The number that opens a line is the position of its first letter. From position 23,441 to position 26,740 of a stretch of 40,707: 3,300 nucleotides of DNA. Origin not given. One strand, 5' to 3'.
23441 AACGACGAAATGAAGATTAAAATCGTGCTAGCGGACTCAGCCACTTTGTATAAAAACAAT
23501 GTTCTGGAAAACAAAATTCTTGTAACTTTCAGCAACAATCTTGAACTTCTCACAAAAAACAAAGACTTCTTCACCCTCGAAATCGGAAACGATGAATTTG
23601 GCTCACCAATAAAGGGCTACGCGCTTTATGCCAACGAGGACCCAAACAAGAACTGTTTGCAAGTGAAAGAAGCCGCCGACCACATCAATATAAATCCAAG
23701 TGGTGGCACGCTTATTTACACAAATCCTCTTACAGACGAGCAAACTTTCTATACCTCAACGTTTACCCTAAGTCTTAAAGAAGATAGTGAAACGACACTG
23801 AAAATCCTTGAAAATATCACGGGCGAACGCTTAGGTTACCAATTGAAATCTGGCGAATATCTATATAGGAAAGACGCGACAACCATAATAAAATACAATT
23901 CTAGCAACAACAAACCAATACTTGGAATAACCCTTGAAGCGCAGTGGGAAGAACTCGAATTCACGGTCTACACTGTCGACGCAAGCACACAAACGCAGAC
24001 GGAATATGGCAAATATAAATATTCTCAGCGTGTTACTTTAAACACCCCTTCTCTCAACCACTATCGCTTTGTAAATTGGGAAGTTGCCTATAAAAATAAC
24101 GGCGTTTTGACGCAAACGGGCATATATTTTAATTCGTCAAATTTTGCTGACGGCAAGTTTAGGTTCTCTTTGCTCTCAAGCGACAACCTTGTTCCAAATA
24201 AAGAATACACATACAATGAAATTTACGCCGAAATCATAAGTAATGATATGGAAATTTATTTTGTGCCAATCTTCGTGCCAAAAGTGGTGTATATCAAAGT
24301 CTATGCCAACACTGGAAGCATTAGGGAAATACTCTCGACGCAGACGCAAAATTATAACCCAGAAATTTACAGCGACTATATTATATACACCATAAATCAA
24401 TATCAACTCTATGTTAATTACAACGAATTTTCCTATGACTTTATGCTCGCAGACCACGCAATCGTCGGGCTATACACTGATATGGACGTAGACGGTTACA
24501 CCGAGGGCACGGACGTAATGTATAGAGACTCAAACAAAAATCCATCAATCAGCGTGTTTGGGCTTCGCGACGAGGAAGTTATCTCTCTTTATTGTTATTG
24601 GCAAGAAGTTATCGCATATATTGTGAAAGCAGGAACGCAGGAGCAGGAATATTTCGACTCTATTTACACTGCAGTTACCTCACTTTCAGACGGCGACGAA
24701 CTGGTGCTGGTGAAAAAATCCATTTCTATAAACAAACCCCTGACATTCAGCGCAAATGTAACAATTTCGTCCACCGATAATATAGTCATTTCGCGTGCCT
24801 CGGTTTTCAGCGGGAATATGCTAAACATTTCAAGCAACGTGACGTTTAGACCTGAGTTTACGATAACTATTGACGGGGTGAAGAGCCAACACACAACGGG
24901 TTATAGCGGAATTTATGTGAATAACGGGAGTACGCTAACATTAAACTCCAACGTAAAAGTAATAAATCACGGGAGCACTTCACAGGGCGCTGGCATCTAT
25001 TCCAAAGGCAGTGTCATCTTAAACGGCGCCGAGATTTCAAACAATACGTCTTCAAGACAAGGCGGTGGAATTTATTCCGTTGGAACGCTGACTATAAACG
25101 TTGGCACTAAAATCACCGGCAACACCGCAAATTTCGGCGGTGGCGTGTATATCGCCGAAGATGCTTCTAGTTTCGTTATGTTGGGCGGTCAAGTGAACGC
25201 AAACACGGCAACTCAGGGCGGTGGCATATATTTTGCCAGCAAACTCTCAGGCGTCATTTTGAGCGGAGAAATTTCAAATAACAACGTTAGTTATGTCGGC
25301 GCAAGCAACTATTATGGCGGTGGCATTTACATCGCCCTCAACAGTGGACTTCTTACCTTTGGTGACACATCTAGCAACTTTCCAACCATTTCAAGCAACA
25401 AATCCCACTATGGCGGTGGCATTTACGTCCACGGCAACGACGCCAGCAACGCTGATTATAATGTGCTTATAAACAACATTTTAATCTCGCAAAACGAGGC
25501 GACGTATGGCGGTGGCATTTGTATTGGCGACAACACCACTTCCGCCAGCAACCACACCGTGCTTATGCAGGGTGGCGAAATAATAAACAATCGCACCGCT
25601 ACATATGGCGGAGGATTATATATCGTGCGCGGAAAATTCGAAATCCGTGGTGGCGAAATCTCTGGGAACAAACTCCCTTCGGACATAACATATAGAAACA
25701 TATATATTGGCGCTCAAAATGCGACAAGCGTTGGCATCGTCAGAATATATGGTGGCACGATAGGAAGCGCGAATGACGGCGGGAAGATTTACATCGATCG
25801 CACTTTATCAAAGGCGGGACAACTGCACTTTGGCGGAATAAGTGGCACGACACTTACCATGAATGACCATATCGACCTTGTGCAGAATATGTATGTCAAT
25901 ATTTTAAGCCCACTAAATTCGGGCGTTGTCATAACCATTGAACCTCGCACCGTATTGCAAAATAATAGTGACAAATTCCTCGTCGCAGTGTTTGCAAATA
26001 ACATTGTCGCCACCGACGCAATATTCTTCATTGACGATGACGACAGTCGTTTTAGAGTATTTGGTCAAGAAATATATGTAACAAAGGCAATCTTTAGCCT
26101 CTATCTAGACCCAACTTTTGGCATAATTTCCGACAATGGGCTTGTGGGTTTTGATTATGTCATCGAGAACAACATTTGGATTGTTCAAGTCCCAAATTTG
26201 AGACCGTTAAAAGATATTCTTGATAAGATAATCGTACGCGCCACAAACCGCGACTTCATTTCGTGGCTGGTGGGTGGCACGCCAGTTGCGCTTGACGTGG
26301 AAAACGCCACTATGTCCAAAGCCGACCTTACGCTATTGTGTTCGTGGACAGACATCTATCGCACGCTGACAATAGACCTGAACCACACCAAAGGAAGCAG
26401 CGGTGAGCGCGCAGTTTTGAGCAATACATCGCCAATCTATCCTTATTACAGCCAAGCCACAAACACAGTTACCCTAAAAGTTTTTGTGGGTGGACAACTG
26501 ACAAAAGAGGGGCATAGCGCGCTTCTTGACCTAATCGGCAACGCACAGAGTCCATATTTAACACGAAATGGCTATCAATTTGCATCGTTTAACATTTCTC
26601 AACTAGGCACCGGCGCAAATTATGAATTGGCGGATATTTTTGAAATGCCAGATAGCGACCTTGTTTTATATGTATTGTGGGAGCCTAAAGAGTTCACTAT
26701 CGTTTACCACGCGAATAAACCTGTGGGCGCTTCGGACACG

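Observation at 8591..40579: Uninterrupted 31,989-nt ORF encoding a 10,662-aa (about 1.1 MDa) surface protein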

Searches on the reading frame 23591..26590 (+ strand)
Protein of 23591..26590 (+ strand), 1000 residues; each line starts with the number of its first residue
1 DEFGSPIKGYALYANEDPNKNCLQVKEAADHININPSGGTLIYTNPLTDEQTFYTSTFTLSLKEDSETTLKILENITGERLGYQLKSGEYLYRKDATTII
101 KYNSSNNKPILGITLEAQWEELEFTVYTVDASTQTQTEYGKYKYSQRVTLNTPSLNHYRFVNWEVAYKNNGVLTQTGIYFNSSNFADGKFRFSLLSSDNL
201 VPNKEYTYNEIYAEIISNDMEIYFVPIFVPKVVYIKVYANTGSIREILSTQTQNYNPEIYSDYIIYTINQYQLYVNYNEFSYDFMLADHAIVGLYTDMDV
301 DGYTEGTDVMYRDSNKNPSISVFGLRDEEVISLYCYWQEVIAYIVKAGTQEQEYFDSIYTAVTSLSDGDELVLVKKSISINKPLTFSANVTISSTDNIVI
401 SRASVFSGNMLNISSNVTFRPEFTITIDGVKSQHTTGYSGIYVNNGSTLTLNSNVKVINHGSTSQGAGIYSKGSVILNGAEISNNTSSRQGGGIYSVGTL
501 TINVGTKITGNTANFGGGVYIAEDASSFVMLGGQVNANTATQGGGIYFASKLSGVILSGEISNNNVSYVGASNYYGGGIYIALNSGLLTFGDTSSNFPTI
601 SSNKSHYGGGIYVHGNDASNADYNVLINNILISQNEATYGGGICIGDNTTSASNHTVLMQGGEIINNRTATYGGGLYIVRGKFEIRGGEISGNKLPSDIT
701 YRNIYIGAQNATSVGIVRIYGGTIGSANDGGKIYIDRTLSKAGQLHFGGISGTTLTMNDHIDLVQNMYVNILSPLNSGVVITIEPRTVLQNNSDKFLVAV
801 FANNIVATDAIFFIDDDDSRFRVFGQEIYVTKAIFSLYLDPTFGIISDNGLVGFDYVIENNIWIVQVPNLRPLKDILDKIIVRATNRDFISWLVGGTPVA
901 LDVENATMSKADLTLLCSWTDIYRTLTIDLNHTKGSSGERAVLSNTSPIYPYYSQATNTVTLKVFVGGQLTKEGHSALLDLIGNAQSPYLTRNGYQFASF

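Call 5: search_protein_families(library=pfam, proteins=[window:23591-26590:+], max_evalue=0.01)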
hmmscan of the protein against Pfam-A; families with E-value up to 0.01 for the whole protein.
window:23591-26590:+ (1000 aa): 0 families

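Call 39: search_protein_families(library=ncbifam, proteins=[window:23591-26590:+], max_evalue=0.01)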
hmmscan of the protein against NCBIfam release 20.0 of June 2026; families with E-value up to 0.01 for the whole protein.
window:23591-26590:+ (1000 aa): 1 family
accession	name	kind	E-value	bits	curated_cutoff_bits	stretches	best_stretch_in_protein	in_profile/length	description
TIGR01376.1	POMP_repeat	repeat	0.009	15.8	15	1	483-502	8-27/28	polymorphic outer membrane protein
